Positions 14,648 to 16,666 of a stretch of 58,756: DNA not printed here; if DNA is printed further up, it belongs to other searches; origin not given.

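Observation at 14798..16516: Type IV coupling protein homolog without membrane anchor, with a deviant P-loop and a poly-Asp/aromatic C-terminal tail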

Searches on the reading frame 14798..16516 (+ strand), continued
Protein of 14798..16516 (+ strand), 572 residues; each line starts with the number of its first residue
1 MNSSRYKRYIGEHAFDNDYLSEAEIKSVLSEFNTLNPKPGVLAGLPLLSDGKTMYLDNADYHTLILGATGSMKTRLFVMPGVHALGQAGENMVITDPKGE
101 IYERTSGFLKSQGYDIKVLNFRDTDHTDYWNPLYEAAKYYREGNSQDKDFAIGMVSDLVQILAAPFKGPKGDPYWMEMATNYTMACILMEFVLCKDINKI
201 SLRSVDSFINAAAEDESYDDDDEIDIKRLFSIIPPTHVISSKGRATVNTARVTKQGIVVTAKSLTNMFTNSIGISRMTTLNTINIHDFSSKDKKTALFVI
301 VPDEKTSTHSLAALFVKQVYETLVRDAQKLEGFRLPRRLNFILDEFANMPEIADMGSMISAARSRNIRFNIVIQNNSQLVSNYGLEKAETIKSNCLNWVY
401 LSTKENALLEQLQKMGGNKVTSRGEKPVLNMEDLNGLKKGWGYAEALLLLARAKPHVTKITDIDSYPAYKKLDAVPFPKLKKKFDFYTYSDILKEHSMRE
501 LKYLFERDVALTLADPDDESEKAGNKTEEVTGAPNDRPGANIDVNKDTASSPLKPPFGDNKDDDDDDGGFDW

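Call 52: predict_structure(alignment_id=A1)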
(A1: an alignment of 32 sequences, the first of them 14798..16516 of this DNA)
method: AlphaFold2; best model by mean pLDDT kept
length: 572 residues; sequences in the alignment: 32
mean_pLDDT: 85.0   pTM: 0.83
mean pLDDT of the five models: 85.0, 83.5, 83.1, 83.0, 82.0
residues with pLDDT >= 90: 375; 70-90: 108; 50-70: 24; < 50: 65
segments of 3 or more residues with pLDDT < 50: 1-3, 5-7, 12-15, 522-572
pLDDT, mean of each block of 10 residues (from residue 1): 46 58 92 84 90 88 88 92 95 96 97 97 97 97 93 96 86 92 97 94 94 68 76 95 94 94 94 94 97 98 90 96 97 96 94 94 96 93 95 94 90 85 76 87 91 89 85 95 89 88 94 71 41 36 34 39 38 35
secondary structure, 60 per line:
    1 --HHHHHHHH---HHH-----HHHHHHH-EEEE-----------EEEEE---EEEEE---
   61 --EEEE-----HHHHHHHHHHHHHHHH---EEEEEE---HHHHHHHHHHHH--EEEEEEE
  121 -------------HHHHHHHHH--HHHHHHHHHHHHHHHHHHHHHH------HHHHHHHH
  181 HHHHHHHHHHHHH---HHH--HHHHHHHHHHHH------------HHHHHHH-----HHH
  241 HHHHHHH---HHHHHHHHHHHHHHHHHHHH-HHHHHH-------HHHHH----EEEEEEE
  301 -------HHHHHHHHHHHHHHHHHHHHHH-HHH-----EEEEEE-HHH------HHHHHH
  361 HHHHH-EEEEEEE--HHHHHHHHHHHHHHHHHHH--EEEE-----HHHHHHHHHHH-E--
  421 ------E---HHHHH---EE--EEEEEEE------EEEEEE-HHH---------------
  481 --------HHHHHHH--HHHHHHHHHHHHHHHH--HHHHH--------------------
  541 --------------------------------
elements in order: H3-10 H22-28 E30-33 E45-49 E53-57 E63-66 H72-87 E91-96 H100-111 E114-120 H134-142 H145-166 H173-193 H202-213 H226-232 H238-247 H251-270 H272-277 H285-289 E294-300 H308-329 E339-344 H355-365 E367-373 H376-394 E397-400 H406-416 H431-435 E443-449 E456-461 H489-495 H498-513 H516-520

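Call 60: fold_search(model_id=the predicted structure, library=pdb)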
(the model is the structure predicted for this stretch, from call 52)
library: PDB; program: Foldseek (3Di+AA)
matches with E <= 10: 476; with E <= 0.001: 99
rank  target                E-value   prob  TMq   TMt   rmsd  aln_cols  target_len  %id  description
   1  8dol_A                1.1e-16  1.00  0.58  0.61  14.1       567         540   16  Mechanism of regulation of the Helicobacter pylori Cagbeta ATPase by CagZ (released 2023-02-15)
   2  8dol_D                9.0e-16  1.00  0.50  0.54  14.2       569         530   16  Mechanism of regulation of the Helicobacter pylori Cagbeta ATPase by CagZ (released 2023-02-15)
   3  8dol_B                1.7e-15  1.00  0.55  0.62  13.9       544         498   16  Mechanism of regulation of the Helicobacter pylori Cagbeta ATPase by CagZ (released 2023-02-15)
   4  8dol_F                8.0e-15  1.00  0.56  0.60  14.1       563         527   15  Mechanism of regulation of the Helicobacter pylori Cagbeta ATPase by CagZ (released 2023-02-15)
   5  8dol_C                2.2e-14  1.00  0.55  0.61  15.0       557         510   16  Mechanism of regulation of the Helicobacter pylori Cagbeta ATPase by CagZ (released 2023-02-15)
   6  1e9s_I                7.8e-14  1.00  0.54  0.71   5.6       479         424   14  Bacterial conjugative coupling protein TrwBdeltaN70. Unbound monoclinic form. (released 2001-02-06)
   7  1e9s_L                1.5e-13  1.00  0.51  0.67   7.2       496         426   14  Bacterial conjugative coupling protein TrwBdeltaN70. Unbound monoclinic form. (released 2001-02-06)
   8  1e9s_M                1.5e-13  1.00  0.50  0.65   7.3       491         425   14  Bacterial conjugative coupling protein TrwBdeltaN70. Unbound monoclinic form. (released 2001-02-06)
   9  1e9r_D                1.7e-13  1.00  0.55  0.73   5.3       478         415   15  Bacterial conjugative coupling protein TrwBdeltaN70. Trigonal form in complex with sulphate. (released 2001-02-06)
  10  1gl7_F                1.7e-13  1.00  0.52  0.70   6.8       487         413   15  Plasmid coupling protein TrwB in complex with the non-hydrolisable ATP-analogue ADPNP. (released 2002-05-16)
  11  1e9s_F                1.9e-13  1.00  0.51  0.66   7.3       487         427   14  Bacterial conjugative coupling protein TrwBdeltaN70. Unbound monoclinic form. (released 2001-02-06)
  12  1e9r_G                2.3e-13  1.00  0.54  0.71   5.9       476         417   15  Bacterial conjugative coupling protein TrwBdeltaN70. Trigonal form in complex with sulphate. (released 2001-02-06)
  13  1e9s_J                2.6e-13  1.00  0.53  0.69   6.5       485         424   14  Bacterial conjugative coupling protein TrwBdeltaN70. Unbound monoclinic form. (released 2001-02-06)
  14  1e9s_H                2.7e-13  1.00  0.53  0.70   6.6       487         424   14  Bacterial conjugative coupling protein TrwBdeltaN70. Unbound monoclinic form. (released 2001-02-06)
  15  1gl6_A                2.9e-13  1.00  0.54  0.72   5.6       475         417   15  Plasmid coupling protein TrwB in complex with the non-hydrolysable GTP analogue GDPNP (released 2002-05-16)
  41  8wiv_M                8.4e-09  1.00  0.41  0.38  13.6       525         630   15  Cryo-EM structure of a bacterial protein (released 2024-09-11)
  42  8wld_N                1.6e-08  1.00  0.40  0.38  13.5       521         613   13  Cryo-EM structure of SIR2/HerA antiphage complex (released 2024-09-11)
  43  8wiv_L                2.1e-08  1.00  0.39  0.36  13.7       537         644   14  Cryo-EM structure of a bacterial protein (released 2024-09-11)
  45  8xaw_D                2.9e-08  1.00  0.37  0.38  14.8       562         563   13  Cryo-EM structure of an anti-phage defense complex bound to AMPPNP and DNA at state 1 (released 2024-06-05)
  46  8wiv_O                2.9e-08  1.00  0.39  0.35  16.2       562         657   13  Cryo-EM structure of a bacterial protein (released 2024-09-11)
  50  8wld_M                6.0e-08  1.00  0.39  0.34  14.0       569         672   12  Cryo-EM structure of SIR2/HerA antiphage complex (released 2024-09-11)
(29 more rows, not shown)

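Call 64: search_dna_similar(query=window:14798-16516:+, collection=plasmids, mode=protein, max_rows=25)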
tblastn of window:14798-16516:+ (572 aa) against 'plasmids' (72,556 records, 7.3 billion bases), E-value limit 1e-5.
Records with a match: 2402; places in all: 2505; records where one place covers at least 80% of the query: 28.
Best place of each record, by identity: <60% 2402.
By first word of the organism name: Enterococcus 723; Bacillus 359; Staphylococcus 244; Lactiplantibacillus 144; Xanthomonas 112; Clostridium 105; Listeria 65; Lactococcus 64; Neisseria 52; Priestia 43; and 113 more.
By predicted mobility (MOB-suite, as given by PLSDB): conjugative 1681; mobilizable 381; non-mobilizable 340.
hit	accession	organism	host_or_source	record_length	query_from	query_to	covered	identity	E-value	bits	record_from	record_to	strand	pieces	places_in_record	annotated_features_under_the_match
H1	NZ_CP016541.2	Planococcus versutus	soil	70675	43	504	81%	28.9%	3e-22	176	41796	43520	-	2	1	VirD4-like conjugal transfer protein, CD1115 family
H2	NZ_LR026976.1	Bacillus pumilus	-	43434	43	539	87%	25.9%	2e-36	152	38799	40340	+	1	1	VirD4-like conjugal transfer protein, CD1115 family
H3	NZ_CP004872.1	Bacillus thuringiensis serovar kurstaki str. HD-1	soil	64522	38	436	70%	31.4%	6e-45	178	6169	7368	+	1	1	VirD4-like conjugal transfer protein, CD1115 family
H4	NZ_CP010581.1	Bacillus thuringiensis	whole organism,soil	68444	38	436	70%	31.2%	1e-46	183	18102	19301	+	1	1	VirD4-like conjugal transfer protein, CD1115 family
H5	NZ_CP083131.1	Bacillus thuringiensis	whole organism,Biopesticide Novodor 3FC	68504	38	436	70%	31.2%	1e-46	183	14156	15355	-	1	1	VirD4-like conjugal transfer protein, CD1115 family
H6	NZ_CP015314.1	Bacillus thuringiensis serovar morrisoni str. 4AA1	Tribolium castaneum,whole organism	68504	38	436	70%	31.2%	1e-46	183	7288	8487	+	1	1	VirD4-like conjugal transfer protein, CD1115 family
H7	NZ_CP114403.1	Bacillus thuringiensis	liquid culture,Bacillus thuringiensis ...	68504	38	436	70%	31.2%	1e-46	183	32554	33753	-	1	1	VirD4-like conjugal transfer protein, CD1115 family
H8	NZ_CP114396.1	Bacillus thuringiensis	liquid culture,Bacillus thuringiensis ...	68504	38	436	70%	31.2%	1e-46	183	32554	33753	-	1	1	VirD4-like conjugal transfer protein, CD1115 family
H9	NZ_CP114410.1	Bacillus thuringiensis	liquid culture,Bacillus thuringiensis ...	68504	38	436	70%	31.2%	1e-46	183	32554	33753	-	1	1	VirD4-like conjugal transfer protein, CD1115 family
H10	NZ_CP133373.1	Bacillus thuringiensis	Tenebrio molitor,liquid culture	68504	38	436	70%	31.2%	1e-46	183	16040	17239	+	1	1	VirD4-like conjugal transfer protein, CD1115 family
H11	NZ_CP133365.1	Bacillus thuringiensis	Tenebrio molitor,liquid culture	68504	38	436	70%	31.2%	1e-46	183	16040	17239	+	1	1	VirD4-like conjugal transfer protein, CD1115 family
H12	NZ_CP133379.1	Bacillus thuringiensis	Tenebrio molitor,liquid culture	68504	38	436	70%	31.2%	1e-46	183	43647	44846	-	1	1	VirD4-like conjugal transfer protein, CD1115 family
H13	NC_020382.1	Bacillus thuringiensis serovar thuringiensis str. IS5056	-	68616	38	436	70%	31.2%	1e-45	181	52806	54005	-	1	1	VirD4-like conjugal transfer protein, CD1115 family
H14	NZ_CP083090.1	Bacillus thuringiensis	whole organism,Biopesticide B401/B402 ...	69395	38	436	70%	31.2%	1e-45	181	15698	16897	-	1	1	VirD4-like conjugal transfer protein, CD1115 family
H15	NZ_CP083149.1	Bacillus thuringiensis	whole organism,Biopesticide Agree WP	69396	38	436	70%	31.2%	1e-45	181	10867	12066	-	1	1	VirD4-like conjugal transfer protein, CD1115 family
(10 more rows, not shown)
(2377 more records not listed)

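Call 65: search_dna_similar(query=window:14798-16516:+, collection=phages, mode=protein, max_rows=15)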
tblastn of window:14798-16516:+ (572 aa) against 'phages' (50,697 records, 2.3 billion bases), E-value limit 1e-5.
Records with a match: 35; places in all: 35; records where one place covers at least 80% of the query: 2.
Best place of each record, by identity: <60% 35.
By first word of the organism name: Bacteriophage 28; Listeria 4; Streptococcus 2; Enterococcus 1.
By host as written in the record: - 28; Listeria monocytogenes 4; Streptococcus gallolyticus BSJ31 1; Streptococcus gallolyticus BSJ27 1; Enterococcus faecalis 1.
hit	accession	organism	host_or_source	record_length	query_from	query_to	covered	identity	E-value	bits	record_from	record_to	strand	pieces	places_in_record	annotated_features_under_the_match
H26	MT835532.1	Bacteriophage sp.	human fecal samples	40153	33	426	69%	32.5%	9e-41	164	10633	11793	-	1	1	record has no annotation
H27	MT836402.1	Bacteriophage sp.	human fecal samples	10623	6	468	81%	26.8%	3e-33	141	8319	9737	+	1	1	record has no annotation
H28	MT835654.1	Bacteriophage sp.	human fecal samples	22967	35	537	88%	23.5%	2e-25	117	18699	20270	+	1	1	record has no annotation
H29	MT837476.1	Bacteriophage sp.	human fecal samples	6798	62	472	72%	26.8%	2e-24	114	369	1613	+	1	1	record has no annotation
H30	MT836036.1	Bacteriophage sp.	human fecal samples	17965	51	440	68%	27.5%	1e-32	139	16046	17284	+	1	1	record has no annotation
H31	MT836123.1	Bacteriophage sp.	human fecal samples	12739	19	417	70%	26.6%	8e-30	131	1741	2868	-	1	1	record has no annotation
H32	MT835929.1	Bacteriophage sp.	human fecal samples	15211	76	489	72%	25.4%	1e-18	96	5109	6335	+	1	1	record has no annotation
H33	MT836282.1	Bacteriophage sp.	human fecal samples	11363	45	430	67%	25.8%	3e-16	89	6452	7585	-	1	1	record has no annotation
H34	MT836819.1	Bacteriophage sp.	human fecal samples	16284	76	494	73%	23.7%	2e-13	80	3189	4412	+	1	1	record has no annotation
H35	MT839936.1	Bacteriophage sp.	human fecal samples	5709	56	460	71%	24.5%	9e-22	105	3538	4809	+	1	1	record has no annotation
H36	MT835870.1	Bacteriophage sp.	human fecal samples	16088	62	414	62%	27.9%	2e-23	111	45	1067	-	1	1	record has no annotation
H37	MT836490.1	Bacteriophage sp.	human fecal samples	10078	68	496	75%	22.6%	2e-9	67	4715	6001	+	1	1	record has no annotation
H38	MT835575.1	Bacteriophage sp.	human fecal samples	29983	85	489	71%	23.4%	3e-15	86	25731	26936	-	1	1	record has no annotation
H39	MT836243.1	Bacteriophage sp.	human fecal samples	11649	85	470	67%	24.4%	7e-17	91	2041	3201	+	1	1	record has no annotation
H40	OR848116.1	Listeria phage LM 4-14-1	Listeria monocytogenes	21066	47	403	62%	26.2%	4e-28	125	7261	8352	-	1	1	record has no annotation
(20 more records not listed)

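Call 66: get_annotated_region(hit=H4, flank=9000)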
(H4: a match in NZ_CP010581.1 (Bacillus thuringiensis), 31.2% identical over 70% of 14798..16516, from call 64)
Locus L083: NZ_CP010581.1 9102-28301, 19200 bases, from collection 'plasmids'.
description: Bacillus thuringiensis serovar morrisoni strain BGSC 4AA1 plasmid pBMB68, complete sequence
organism: Bacillus thuringiensis (NCBI taxid 1441)
taxonomy: Bacteria; Bacillota; Bacilli; Bacillales; Bacillaceae; Bacillus; Bacillus thuringiensis
host: -; source: whole organism,soil; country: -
typing (MOB-suite, as given by PLSDB): conjugative; replicon rep_cluster_169,rep_cluster_1721; relaxase MOBP; mating-pair formation MPF_T
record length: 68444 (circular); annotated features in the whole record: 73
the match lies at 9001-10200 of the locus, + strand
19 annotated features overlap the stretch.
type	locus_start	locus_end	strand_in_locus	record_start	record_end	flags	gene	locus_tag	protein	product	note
CDS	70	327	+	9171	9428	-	-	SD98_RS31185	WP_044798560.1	hypothetical protein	-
CDS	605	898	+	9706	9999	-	-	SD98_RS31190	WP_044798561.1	AbrB/MazE/SpoVT family DNA-binding domain-containing protein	-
CDS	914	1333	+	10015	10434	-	-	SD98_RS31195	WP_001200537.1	type II toxin-antitoxin system VapC family toxin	-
CDS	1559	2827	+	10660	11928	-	-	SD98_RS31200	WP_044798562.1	hypothetical protein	-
CDS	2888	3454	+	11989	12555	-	-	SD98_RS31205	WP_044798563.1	hypothetical protein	-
CDS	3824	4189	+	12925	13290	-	-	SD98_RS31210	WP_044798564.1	hypothetical protein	-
CDS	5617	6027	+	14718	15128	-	-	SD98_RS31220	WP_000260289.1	hypothetical protein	-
CDS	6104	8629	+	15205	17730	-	mobP3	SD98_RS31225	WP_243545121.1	MobP3 family relaxase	-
CDS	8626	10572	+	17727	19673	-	-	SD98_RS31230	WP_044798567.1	VirD4-like conjugal transfer protein, CD1115 family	-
CDS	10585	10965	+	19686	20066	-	-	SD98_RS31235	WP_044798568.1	hypothetical protein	-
CDS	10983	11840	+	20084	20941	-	-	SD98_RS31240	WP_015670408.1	conjugal transfer protein TrbL family protein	-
CDS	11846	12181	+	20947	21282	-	-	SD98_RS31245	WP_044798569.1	PrgI family mobile element protein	-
CDS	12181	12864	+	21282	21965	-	-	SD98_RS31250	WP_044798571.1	hypothetical protein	-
CDS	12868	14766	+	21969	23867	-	-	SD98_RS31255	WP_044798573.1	DUF87 domain-containing protein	-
CDS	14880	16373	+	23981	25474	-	-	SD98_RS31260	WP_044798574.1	NlpC/P60 family protein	-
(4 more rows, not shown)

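Call 67: get_annotated_region(hit=H2, flank=8000)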
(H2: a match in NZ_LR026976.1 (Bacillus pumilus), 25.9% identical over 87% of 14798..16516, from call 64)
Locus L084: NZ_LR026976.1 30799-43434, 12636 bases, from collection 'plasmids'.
description: Bacillus pumilus isolate 1 plasmid p576, complete sequence
organism: Bacillus pumilus (NCBI taxid 1408)
taxonomy: Bacteria; Bacillota; Bacilli; Bacillales; Bacillaceae; Bacillus; Bacillus pumilus
host: -; source: -; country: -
typing (MOB-suite, as given by PLSDB): mobilizable; relaxase MOBP
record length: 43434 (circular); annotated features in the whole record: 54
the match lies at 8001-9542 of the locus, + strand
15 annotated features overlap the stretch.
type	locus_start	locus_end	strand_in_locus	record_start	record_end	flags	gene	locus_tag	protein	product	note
CDS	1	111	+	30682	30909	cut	-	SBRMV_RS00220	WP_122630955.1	hypothetical protein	-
CDS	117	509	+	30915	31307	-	-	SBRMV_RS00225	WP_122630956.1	hypothetical protein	-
CDS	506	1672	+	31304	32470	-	-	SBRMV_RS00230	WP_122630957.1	CpaF/VirB11 family protein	-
CDS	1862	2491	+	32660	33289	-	-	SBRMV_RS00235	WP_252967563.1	hypothetical protein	-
CDS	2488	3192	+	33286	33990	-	-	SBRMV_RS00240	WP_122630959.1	hypothetical protein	-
CDS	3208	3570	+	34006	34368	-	-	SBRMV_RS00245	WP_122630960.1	hypothetical protein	-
CDS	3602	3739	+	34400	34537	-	-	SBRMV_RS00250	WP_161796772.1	hypothetical protein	-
CDS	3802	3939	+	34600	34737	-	-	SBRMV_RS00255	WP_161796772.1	hypothetical protein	-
CDS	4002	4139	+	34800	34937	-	-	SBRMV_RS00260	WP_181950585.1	hypothetical protein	-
CDS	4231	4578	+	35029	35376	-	-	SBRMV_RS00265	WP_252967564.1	hypothetical protein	-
CDS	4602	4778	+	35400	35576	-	-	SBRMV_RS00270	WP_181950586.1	hypothetical protein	-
CDS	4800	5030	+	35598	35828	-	-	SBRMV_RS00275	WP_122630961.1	hypothetical protein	-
CDS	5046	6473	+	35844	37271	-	-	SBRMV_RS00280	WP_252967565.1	hypothetical protein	-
CDS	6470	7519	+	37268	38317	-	-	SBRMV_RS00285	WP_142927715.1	hypothetical protein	-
CDS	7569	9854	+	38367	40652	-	-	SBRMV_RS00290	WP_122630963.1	VirD4-like conjugal transfer protein, CD1115 family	-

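Call 72: search_protein_families(library=pfam, alignment_id=A6, max_evalue=0.0001)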
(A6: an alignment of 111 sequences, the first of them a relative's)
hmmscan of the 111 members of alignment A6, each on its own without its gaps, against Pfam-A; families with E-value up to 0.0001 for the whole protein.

A. member 1, L001:8145-9101:+ (318 aa): 0 families

B. families by the number of members that match (of 111 scanned): 145 families (the first 25 are shown)
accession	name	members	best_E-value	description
PF00293.34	NUDIX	5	3.5e-21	NUDIX domain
PF00702.32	Hydrolase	3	1.4e-32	haloacid dehalogenase-like hydrolase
PF13614.12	AAA_31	3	2.1e-14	AAA domain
PF10609.15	ParA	3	4.9e-13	NUBPL iron-transfer P-loop NTPase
PF01656.29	CbiA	3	1.5e-08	CobQ/CobB/MinD/ParA nucleotide binding domain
PF02690.20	Na_Pi_cotrans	2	5.9e-60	Na+/Pi-cotransporter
PF00574.28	CLP_protease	2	4.3e-53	Clp protease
PF02493.26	MORN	2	1.8e-40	MORN repeat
PF13419.12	HAD_2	2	7.6e-34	Haloacid dehalogenase-like hydrolase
PF01551.29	Peptidase_M23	2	4.9e-23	Peptidase family M23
PF01895.24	PhoU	2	5.7e-22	PhoU domain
PF01966.28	HD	2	2.9e-07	HD domain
PF13242.12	Hydrolase_like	2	5e-06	HAD-hyrolase-like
PF02719.21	Polysacc_synt_2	1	2.4e-120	Polysaccharide biosynthesis protein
PF01116.26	F_bP_aldolase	1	2e-99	Fructose-bisphosphate aldolase class-II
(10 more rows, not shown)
